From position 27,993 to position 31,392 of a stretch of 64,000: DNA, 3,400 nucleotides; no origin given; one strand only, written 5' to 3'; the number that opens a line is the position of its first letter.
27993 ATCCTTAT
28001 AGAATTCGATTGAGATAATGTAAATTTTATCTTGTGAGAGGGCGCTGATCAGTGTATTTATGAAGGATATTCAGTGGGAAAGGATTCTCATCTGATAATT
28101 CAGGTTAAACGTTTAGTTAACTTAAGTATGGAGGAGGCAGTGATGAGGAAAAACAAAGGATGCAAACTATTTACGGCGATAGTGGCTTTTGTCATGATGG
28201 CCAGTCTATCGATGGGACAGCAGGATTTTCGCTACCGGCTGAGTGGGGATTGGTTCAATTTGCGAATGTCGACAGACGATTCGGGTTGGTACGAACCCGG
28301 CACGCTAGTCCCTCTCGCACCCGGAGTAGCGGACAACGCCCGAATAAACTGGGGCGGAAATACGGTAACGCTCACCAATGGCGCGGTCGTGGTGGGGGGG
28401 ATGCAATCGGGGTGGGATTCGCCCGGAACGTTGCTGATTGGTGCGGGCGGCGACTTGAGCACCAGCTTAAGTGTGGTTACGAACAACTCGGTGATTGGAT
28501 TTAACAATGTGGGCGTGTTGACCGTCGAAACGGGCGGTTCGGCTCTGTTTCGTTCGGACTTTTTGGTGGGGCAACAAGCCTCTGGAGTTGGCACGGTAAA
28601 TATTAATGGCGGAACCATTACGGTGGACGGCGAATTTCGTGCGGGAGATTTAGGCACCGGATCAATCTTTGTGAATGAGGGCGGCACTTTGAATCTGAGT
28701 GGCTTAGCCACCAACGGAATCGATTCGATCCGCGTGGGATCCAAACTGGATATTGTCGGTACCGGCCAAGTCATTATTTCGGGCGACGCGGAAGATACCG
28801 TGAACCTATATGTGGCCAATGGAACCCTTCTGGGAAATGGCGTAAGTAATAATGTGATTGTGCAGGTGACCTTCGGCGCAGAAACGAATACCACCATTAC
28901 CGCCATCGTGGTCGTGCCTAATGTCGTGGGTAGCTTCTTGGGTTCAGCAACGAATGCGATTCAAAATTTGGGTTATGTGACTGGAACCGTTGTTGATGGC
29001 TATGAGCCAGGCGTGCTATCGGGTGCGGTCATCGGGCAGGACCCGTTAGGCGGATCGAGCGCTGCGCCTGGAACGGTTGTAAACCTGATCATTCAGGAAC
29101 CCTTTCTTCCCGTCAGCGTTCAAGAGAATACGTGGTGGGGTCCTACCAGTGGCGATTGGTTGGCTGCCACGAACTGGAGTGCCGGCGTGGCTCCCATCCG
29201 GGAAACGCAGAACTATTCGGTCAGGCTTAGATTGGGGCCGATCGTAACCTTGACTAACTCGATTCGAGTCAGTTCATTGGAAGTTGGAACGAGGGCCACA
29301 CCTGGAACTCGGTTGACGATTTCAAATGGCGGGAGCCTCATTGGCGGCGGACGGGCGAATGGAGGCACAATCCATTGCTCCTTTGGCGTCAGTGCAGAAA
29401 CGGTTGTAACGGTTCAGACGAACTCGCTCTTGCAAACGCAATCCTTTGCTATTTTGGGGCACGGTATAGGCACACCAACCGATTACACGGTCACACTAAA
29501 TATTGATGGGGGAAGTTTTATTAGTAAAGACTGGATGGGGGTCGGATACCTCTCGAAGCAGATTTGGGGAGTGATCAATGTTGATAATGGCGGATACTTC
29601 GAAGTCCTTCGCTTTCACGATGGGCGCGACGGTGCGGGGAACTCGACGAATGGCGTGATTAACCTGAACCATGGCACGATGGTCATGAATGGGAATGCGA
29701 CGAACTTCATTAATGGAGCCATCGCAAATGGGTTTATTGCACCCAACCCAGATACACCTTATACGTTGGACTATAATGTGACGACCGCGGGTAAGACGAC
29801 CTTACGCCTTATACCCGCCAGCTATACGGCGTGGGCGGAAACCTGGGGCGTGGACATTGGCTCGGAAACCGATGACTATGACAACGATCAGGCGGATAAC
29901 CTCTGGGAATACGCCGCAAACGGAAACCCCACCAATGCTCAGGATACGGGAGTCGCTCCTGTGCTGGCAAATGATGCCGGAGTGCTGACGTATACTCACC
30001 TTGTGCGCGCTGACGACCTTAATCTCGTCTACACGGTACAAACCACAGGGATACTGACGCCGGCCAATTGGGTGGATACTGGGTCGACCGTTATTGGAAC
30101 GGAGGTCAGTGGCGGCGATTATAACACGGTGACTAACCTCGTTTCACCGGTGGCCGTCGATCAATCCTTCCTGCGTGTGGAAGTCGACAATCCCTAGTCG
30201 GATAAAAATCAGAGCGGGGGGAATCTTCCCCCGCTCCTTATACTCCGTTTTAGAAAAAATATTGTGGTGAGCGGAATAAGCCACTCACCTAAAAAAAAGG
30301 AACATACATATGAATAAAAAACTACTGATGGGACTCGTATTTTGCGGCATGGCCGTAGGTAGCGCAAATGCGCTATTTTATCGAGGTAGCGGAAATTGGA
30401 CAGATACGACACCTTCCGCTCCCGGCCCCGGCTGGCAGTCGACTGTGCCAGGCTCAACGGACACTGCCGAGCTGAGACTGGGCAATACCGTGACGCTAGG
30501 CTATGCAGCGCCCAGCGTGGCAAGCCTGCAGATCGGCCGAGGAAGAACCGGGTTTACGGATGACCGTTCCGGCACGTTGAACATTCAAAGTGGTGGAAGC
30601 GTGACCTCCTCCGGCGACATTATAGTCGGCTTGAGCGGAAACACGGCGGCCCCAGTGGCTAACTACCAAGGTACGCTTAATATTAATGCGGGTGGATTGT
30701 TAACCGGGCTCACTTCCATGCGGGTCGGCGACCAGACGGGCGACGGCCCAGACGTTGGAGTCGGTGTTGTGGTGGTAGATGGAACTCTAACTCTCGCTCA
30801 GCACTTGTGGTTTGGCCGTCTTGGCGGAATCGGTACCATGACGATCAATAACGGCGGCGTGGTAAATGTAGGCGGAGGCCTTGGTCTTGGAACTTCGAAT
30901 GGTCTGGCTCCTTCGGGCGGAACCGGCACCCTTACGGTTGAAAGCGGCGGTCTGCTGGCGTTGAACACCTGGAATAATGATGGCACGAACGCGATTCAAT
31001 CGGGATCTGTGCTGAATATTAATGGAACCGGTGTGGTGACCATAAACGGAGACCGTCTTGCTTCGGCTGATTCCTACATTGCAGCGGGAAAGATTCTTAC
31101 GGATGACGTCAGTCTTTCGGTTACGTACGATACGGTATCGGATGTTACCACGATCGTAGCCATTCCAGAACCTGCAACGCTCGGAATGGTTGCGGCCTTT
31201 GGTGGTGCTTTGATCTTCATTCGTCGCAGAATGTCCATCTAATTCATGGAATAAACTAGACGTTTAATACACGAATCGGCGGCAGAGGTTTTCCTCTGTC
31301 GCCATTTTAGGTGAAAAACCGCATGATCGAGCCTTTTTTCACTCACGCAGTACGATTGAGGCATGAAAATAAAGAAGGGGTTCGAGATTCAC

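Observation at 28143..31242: One passenger module, two C-terminal anchors: a candidate alternative to PEP-CTERM sorting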

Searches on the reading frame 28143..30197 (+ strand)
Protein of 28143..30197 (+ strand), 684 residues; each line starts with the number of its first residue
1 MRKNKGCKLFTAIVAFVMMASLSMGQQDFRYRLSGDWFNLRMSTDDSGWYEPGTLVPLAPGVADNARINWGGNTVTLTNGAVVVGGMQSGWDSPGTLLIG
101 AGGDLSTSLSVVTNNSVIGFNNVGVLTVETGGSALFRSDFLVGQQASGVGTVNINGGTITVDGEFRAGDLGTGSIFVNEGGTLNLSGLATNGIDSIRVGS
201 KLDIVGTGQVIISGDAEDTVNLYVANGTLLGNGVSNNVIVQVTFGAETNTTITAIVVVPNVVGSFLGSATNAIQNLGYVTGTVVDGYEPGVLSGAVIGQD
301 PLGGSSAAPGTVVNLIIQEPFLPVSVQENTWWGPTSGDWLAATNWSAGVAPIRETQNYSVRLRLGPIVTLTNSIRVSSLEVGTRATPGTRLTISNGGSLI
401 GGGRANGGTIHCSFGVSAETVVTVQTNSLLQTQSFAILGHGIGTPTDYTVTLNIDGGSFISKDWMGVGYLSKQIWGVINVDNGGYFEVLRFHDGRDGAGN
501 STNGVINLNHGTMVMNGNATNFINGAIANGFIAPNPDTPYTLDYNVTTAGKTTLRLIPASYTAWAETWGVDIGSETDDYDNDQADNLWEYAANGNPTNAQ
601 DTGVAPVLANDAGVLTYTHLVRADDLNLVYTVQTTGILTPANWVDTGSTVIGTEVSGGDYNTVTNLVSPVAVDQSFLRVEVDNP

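Call 3: search_protein_families(library=pfam, proteins=[window:28143-30197:+], max_evalue=1)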
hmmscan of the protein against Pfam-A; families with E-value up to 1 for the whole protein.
window:28143-30197:+ (684 aa): 1 family
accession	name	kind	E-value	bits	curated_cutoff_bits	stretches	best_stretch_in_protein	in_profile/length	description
PF03793.24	PASTA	-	2.2e-07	31.2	23.2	1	256-317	1-62/64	PASTA domain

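Call 4: search_protein_families(library=ncbifam, proteins=[window:28143-30197:+], max_evalue=1)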
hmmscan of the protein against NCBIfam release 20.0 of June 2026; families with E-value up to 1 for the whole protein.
window:28143-30197:+ (684 aa): 2 families
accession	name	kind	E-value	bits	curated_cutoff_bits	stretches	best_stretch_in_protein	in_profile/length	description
NF033483.0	PknB_PASTA_kin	equivalog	0.00056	19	450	1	254-320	431-497/563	Stk1 family PASTA domain-containing Ser/Thr kinase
TIGR04393.1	rpt_T5SS_PEPC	repeat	0.0033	17.4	23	2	140-184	2-48/49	T5SS/PEP-CTERM-associated repeat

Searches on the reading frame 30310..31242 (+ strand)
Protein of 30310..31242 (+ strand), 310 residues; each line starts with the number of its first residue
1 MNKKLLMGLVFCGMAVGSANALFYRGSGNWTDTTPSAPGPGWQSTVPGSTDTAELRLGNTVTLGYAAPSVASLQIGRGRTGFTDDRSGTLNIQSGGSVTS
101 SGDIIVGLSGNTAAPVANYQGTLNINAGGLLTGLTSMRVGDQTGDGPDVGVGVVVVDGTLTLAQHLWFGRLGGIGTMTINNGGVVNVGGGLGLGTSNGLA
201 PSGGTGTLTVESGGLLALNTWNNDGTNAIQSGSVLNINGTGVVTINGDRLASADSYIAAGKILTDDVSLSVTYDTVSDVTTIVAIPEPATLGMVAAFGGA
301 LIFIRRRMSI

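Call 3: search_protein_families(library=pfam, proteins=[window:30310-31242:+], max_evalue=1)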
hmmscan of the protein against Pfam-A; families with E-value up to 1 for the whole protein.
window:30310-31242:+ (310 aa): 4 families
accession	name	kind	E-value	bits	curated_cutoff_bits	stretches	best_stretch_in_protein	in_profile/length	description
PF10162.14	G8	-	0.0024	18.2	22.9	1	42-162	2-111/124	G8 domain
PF07589.16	PEP-CTERM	-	0.0083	16.6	20.7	1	284-307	1-24/24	PEP-CTERM motif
PF16812.10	AdHead_fibreRBD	-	0.014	15.6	27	1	94-152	7-64/207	C-terminal head domain of the fowl adenovirus type 1 long fibre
PF12393.13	Dr_adhesin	-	0.14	12.9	25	1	1-21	1-21/21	Dr family adhesin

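Call 4: search_protein_families(library=ncbifam, proteins=[window:30310-31242:+], max_evalue=1)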
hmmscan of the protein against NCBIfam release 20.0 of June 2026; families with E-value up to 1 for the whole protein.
window:30310-31242:+ (310 aa): 3 families
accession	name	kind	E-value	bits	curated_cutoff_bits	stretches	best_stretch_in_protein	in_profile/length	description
TIGR04393.1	rpt_T5SS_PEPC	repeat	0.00067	19.6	23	2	150-186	10-48/49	T5SS/PEP-CTERM-associated repeat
NF038129.1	PEP_NF038129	equivalog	0.001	19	65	1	267-307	153-193/194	NF038129 family PEP-CTERM protein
TIGR02595.1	PEP_CTERM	domain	0.048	14.5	16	1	285-307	1-22/24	PEP-CTERM sorting domain-containing protein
